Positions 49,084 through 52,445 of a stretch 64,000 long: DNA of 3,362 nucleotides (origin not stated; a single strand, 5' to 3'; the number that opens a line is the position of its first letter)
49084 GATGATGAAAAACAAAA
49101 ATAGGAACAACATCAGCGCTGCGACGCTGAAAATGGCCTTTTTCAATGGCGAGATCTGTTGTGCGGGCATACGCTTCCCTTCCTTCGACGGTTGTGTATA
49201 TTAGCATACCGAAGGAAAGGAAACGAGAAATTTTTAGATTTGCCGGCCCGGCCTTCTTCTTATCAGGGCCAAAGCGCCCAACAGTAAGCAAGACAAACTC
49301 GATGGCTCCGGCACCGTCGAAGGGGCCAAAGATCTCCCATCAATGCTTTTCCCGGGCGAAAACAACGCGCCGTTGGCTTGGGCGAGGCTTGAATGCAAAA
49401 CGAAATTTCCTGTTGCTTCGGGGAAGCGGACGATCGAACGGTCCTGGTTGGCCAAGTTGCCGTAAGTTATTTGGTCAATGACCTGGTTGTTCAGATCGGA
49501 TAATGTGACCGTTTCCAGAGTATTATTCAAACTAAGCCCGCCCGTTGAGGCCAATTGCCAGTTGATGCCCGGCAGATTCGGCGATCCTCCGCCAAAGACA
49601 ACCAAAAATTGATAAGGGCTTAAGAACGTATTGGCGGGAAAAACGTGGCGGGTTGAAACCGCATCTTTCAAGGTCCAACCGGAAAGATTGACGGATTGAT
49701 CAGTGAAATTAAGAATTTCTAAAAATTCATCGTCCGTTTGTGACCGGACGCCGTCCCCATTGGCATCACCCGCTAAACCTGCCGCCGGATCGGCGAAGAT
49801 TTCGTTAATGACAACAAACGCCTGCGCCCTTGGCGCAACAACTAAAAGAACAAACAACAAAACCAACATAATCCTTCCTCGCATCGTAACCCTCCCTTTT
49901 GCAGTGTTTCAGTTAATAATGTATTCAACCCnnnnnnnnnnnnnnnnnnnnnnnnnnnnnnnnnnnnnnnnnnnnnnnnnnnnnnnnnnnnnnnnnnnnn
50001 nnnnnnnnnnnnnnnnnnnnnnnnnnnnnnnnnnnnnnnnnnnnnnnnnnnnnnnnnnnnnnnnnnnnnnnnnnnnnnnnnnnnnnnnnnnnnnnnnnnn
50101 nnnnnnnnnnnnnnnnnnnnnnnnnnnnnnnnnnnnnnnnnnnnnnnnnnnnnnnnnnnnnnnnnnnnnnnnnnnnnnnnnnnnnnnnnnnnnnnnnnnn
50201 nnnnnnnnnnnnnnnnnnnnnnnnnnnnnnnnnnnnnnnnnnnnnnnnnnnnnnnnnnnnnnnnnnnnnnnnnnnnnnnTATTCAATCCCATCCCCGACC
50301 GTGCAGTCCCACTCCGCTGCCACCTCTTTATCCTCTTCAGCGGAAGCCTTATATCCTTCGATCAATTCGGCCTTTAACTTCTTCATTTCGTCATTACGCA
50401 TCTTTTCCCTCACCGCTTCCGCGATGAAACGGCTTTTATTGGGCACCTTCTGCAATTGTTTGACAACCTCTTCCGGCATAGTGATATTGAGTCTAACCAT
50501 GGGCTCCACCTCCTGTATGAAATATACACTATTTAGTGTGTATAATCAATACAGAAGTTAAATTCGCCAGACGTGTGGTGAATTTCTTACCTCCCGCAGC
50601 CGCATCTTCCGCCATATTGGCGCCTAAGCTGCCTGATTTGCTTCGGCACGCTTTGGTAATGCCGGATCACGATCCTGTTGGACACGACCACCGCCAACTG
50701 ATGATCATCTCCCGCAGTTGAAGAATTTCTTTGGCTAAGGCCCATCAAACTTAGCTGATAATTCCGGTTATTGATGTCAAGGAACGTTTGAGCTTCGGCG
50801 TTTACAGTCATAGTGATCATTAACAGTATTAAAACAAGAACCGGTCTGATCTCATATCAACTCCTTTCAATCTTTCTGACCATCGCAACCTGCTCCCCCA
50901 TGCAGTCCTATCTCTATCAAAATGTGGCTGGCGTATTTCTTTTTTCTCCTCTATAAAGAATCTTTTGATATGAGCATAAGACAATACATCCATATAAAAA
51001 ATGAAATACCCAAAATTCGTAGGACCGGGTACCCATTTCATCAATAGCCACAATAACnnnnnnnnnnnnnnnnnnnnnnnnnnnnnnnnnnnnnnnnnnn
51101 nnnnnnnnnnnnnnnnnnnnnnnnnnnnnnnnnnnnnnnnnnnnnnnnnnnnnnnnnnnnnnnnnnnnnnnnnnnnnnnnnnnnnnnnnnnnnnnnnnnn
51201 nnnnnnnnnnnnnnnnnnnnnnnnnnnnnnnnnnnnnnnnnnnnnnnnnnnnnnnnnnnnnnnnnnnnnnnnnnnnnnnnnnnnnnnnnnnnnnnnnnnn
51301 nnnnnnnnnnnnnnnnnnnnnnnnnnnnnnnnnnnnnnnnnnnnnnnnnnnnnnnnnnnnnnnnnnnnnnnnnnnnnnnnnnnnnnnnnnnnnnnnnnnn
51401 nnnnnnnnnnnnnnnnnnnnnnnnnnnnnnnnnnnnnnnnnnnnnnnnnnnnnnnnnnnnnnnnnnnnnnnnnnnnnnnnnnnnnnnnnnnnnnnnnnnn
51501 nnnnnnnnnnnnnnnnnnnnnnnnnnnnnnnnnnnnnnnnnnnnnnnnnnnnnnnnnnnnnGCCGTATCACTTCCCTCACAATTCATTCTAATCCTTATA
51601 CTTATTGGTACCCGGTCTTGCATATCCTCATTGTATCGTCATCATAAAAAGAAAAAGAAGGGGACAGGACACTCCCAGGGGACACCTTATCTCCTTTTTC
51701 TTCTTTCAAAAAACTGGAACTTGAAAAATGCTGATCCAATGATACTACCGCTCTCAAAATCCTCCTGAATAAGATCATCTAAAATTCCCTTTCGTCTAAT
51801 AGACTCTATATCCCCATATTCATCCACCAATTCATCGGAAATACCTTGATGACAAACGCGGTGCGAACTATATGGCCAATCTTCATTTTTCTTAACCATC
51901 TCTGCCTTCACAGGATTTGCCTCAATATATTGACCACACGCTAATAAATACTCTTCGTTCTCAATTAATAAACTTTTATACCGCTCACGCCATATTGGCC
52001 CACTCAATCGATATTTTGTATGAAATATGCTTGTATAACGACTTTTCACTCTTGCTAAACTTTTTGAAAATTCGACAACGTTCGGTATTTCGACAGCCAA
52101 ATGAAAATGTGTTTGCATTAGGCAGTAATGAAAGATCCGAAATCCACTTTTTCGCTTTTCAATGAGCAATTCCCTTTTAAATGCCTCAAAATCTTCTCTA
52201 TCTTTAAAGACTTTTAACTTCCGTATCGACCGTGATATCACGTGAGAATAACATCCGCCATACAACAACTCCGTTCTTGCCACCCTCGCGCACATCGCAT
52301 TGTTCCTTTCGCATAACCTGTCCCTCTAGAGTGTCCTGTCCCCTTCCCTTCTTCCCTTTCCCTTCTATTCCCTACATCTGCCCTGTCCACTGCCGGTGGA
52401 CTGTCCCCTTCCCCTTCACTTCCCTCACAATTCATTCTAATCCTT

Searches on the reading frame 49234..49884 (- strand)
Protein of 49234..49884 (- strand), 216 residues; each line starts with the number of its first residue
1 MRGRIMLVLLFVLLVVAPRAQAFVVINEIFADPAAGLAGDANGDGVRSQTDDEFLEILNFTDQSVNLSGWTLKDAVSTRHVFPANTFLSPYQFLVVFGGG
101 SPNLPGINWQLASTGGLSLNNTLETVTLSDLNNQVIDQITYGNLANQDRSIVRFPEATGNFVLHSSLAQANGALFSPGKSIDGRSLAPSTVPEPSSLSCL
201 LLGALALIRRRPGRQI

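Call 57: search_protein_families(library=pfam, proteins=[window:49234-49884:-], max_evalue=0.00001)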
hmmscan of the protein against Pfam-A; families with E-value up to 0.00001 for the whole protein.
window:49234-49884:- (216 aa): 1 family
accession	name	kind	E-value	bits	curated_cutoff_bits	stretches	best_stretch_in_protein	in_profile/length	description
PF00932.25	LTD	-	2.8e-18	66.7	34.3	1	20-142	4-108/109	Lamin Tail Domain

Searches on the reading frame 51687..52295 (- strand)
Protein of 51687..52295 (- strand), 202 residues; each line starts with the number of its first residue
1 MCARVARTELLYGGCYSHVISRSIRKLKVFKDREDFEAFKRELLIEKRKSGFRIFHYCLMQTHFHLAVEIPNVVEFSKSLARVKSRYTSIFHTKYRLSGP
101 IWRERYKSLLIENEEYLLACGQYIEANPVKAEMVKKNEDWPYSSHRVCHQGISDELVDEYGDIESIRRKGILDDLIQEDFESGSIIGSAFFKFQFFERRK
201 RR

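Call 70: search_protein_families(library=pfam, proteins=[window:51687-52295:-], max_evalue=0.01)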
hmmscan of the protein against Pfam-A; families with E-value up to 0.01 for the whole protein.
window:51687-52295:- (202 aa): 1 family
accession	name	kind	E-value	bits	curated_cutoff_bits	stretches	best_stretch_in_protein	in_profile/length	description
PF01797.21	Y1_Tnp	-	1.4e-10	41.8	23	1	14-126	4-120/121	Transposase IS200 like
